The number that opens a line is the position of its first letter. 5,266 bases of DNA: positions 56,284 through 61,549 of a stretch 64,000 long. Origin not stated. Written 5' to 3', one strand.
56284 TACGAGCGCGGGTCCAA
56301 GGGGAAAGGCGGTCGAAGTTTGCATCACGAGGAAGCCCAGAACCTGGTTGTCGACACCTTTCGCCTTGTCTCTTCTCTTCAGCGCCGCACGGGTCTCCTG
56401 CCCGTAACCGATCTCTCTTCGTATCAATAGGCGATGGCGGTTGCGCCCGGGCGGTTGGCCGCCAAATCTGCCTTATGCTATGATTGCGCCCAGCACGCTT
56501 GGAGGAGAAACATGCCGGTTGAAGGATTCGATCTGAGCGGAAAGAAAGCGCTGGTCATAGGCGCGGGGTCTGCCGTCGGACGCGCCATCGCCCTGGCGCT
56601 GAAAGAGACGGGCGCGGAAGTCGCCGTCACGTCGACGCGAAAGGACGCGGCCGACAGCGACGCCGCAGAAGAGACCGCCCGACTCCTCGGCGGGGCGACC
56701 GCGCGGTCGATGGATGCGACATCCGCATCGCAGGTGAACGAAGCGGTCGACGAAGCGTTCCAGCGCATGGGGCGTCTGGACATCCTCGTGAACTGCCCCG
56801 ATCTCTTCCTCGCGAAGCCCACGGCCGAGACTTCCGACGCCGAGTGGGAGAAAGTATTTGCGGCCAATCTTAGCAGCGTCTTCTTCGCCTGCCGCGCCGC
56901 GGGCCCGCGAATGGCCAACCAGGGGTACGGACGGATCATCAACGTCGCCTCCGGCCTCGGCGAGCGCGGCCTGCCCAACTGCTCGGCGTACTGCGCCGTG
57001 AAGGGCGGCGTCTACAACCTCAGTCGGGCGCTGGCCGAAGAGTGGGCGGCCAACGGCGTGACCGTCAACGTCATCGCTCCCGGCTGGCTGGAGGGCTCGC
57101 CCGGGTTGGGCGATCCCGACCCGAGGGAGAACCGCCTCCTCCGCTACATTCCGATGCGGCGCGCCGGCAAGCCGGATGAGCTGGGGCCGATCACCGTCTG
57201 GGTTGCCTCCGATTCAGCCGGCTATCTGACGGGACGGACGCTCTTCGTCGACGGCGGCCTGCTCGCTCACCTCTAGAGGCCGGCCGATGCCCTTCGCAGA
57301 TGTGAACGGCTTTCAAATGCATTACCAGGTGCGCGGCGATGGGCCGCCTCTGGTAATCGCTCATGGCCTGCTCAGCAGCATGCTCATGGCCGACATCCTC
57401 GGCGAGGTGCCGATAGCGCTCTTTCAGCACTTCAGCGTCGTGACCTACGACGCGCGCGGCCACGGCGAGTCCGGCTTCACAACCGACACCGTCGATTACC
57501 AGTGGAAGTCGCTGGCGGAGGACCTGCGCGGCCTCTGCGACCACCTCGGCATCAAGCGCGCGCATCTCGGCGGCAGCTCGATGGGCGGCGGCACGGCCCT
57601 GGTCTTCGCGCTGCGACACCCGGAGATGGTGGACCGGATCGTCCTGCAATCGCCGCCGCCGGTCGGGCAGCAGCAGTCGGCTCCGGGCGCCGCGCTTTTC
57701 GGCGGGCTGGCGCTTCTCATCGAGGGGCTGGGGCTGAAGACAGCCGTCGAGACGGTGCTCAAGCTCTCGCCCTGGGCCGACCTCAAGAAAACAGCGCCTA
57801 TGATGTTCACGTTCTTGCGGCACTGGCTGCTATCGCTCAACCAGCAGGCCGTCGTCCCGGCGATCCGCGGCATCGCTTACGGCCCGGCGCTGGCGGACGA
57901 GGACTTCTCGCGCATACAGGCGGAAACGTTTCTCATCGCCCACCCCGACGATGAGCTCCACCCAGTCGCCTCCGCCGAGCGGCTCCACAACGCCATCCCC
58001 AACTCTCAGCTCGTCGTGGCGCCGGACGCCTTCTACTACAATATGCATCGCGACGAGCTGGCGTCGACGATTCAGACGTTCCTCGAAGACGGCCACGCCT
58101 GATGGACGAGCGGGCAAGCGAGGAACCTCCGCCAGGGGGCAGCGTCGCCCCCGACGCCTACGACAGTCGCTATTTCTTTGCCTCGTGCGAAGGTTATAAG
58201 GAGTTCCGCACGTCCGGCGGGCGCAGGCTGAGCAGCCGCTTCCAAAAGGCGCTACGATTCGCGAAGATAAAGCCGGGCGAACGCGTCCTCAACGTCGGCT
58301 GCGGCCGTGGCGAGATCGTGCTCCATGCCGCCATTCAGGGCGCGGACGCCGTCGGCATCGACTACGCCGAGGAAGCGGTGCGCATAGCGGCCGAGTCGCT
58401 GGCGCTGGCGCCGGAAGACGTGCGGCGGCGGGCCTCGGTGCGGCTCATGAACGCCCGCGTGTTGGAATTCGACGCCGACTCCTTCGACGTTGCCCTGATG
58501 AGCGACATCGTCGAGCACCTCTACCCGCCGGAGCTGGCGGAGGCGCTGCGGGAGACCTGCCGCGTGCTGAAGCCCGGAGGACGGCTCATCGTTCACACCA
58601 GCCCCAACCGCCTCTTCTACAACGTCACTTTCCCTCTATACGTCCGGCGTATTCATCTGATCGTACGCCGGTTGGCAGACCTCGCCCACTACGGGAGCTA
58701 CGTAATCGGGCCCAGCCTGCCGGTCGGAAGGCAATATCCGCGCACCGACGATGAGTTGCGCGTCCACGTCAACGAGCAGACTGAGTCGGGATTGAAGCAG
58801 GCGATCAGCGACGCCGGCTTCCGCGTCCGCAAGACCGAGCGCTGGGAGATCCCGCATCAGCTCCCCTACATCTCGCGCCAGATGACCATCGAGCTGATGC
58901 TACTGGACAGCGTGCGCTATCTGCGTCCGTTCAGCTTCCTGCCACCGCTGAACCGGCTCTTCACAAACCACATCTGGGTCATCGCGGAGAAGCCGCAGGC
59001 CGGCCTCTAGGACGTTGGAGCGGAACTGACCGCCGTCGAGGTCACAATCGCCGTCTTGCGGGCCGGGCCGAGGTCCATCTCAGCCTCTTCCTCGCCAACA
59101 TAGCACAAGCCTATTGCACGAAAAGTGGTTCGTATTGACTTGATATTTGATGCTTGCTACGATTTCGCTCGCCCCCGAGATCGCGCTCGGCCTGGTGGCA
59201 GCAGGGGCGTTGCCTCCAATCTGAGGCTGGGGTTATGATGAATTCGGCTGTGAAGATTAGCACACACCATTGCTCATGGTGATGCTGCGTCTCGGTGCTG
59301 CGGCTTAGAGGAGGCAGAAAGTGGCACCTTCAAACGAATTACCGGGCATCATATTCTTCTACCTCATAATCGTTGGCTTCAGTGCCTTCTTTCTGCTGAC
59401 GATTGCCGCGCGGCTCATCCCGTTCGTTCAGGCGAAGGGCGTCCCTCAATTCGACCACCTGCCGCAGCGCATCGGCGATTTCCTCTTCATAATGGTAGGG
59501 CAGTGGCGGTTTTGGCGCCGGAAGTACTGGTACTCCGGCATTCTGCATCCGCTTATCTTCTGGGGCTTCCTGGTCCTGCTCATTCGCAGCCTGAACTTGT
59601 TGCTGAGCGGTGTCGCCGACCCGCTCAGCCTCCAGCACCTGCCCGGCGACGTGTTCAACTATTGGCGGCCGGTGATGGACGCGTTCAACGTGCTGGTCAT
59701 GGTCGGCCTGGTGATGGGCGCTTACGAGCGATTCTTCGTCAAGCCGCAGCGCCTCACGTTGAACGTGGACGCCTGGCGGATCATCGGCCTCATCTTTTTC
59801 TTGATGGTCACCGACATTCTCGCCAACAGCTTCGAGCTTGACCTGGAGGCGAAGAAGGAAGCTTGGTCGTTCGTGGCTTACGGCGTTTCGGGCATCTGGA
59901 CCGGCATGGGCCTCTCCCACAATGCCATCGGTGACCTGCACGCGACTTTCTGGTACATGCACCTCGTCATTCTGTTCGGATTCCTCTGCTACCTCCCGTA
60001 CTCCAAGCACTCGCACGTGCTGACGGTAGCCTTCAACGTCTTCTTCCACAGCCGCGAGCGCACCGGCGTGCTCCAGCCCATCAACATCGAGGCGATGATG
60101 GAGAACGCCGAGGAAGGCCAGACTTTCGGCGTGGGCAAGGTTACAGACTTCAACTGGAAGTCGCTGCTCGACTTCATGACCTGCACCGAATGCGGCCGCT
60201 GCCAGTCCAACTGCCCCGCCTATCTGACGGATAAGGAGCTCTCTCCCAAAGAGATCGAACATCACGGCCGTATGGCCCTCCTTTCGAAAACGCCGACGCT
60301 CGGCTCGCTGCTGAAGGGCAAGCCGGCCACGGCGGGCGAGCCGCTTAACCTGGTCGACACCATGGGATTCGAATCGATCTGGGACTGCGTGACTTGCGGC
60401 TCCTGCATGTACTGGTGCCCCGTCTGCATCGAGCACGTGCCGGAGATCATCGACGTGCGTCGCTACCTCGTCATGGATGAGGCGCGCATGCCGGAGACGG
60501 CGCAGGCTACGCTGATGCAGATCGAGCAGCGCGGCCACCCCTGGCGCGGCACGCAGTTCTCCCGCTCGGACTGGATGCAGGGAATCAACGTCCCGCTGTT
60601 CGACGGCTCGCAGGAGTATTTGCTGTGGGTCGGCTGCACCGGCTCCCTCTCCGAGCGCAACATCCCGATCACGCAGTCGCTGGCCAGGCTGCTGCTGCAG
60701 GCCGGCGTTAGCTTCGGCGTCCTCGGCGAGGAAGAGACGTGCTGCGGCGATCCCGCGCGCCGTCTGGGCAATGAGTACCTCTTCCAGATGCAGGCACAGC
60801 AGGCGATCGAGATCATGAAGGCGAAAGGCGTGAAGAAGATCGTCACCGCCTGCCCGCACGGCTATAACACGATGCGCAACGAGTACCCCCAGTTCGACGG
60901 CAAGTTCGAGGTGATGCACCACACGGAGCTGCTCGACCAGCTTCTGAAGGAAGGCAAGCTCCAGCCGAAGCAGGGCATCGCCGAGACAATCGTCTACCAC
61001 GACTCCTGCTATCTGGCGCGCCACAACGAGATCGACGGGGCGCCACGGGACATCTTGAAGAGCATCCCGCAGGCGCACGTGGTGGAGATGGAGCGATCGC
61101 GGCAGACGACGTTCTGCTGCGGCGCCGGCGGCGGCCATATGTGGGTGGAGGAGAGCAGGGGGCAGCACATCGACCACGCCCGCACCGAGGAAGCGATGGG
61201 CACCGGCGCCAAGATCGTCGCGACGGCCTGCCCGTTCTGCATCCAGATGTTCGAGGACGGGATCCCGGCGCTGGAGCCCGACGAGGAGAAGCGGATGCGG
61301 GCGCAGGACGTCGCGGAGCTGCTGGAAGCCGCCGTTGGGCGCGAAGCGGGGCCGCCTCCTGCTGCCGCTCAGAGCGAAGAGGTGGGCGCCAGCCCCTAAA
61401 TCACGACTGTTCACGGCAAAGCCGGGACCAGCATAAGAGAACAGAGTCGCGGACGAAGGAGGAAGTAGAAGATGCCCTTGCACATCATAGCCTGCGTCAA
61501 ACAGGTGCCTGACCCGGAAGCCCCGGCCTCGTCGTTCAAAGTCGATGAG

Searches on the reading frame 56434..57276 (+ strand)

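Call 56: search_protein_families(library=pfam, proteins=[window:56434-57276:+], max_evalue=0.00001)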
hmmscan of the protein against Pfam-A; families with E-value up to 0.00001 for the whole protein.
window:56434-57276:+ (280 aa): 6 families
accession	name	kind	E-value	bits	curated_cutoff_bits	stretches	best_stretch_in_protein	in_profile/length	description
PF13561.12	adh_short_C2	-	2.7e-55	188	27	1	43-276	1-235/236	Enoyl-(Acyl carrier protein) reductase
PF00106.31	adh_short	-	1.8e-45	155.2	26.6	1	37-220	1-183/195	short chain dehydrogenase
PF23441.1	SDR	-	1e-07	32.1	27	1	36-219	7-194/258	SDR-like rossmann domain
PF08659.16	KR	-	4e-07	30.6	22.6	1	40-188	4-151/180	KR domain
PF02882.25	THF_DHG_CYH_C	-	5.8e-07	29.4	27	1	6-70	6-70/160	Tetrahydrofolate dehydrogenase/cyclohydrolase, NAD(P)-binding domain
PF02826.25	2-Hacid_dh_C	-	3.4e-06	27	25.1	1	18-121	18-126/178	D-isomer specific 2-hydroxyacid dehydrogenase, NAD binding domain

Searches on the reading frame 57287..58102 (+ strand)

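Call 56: search_protein_families(library=pfam, proteins=[window:57287-58102:+], max_evalue=0.00001)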
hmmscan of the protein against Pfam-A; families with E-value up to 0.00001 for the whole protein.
window:57287-58102:+ (271 aa): 4 families
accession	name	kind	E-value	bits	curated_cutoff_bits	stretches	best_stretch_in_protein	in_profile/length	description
PF00561.26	Abhydrolase_1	-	8.7e-25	88.2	25.8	1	20-124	1-105/245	alpha/beta hydrolase fold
PF12697.13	Abhydrolase_6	-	2.7e-12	48.2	26.3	1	22-248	1-202/217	Alpha/beta hydrolase family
PF12146.15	Hydrolase_4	-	3.3e-12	46.7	27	1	47-131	30-117/239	Serine aminopeptidase, S33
PF00756.26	Esterase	-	5.2e-06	26.9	22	1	93-133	118-154/251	Putative esterase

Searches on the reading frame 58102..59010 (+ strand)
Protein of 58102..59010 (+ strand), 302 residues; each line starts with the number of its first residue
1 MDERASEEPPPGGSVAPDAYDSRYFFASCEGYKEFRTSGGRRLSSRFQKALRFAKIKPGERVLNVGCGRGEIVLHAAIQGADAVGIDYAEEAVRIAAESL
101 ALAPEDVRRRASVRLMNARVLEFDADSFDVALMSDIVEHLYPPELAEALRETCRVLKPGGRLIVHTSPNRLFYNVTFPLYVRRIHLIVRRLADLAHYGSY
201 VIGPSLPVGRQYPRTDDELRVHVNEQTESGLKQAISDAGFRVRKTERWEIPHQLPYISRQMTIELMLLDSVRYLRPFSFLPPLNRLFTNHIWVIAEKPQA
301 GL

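Call 56: search_protein_families(library=pfam, proteins=[window:58102-59010:+], max_evalue=0.00001)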
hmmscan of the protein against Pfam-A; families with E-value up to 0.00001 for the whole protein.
window:58102-59010:+ (302 aa): 8 families
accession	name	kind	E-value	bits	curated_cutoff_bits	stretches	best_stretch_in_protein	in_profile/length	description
PF08241.18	Methyltransf_11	-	2.8e-18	66.8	21.2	1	63-164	1-95/95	Methyltransferase domain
PF13649.12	Methyltransf_25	-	5.2e-18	66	27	1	62-160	1-97/97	Methyltransferase domain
PF13489.12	Methyltransf_23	-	6.5e-17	62.2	27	1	47-244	13-163/164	Methyltransferase domain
PF13847.12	Methyltransf_31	-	2.6e-15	56.8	27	1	56-166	1-111/145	Methyltransferase domain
PF08242.18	Methyltransf_12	-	1.7e-13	51.6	30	1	63-162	1-98/98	Methyltransferase domain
PF02353.26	CMAS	-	1.3e-11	44.8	27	1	45-167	49-167/273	Mycolic acid cyclopropane synthetase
PF01209.24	Ubie_methyltran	-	6.6e-09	35.9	20.1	1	51-184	40-173/233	ubiE/COQ5 methyltransferase family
PF07021.18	MetW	-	9.9e-07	29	21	1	55-179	10-121/193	Methionine biosynthesis protein MetW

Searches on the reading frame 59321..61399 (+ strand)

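Call 56: search_protein_families(library=pfam, proteins=[window:59321-61399:+], max_evalue=0.00001)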
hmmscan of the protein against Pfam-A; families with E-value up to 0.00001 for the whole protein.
window:59321-61399:+ (692 aa): 5 families
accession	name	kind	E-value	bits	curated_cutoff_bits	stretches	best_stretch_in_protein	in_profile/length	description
PF02754.22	CCG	-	5.7e-31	106.9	20.6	2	557-644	1-84/85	Cysteine-rich domain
PF13183.11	Fer4_8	-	3.2e-08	34.4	27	1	287-368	4-66/68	4Fe-4S dicluster domain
PF13187.11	Fer4_9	-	5.5e-08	33.2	27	1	288-368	2-49/52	4Fe-4S dicluster domain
PF13237.11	Fer4_10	-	1.7e-07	31.5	25.5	1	283-367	4-53/53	4Fe-4S dicluster domain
PF17179.9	Fer4_22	-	3.1e-06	28.4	27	0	356-415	2-60/95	4Fe-4S dicluster domain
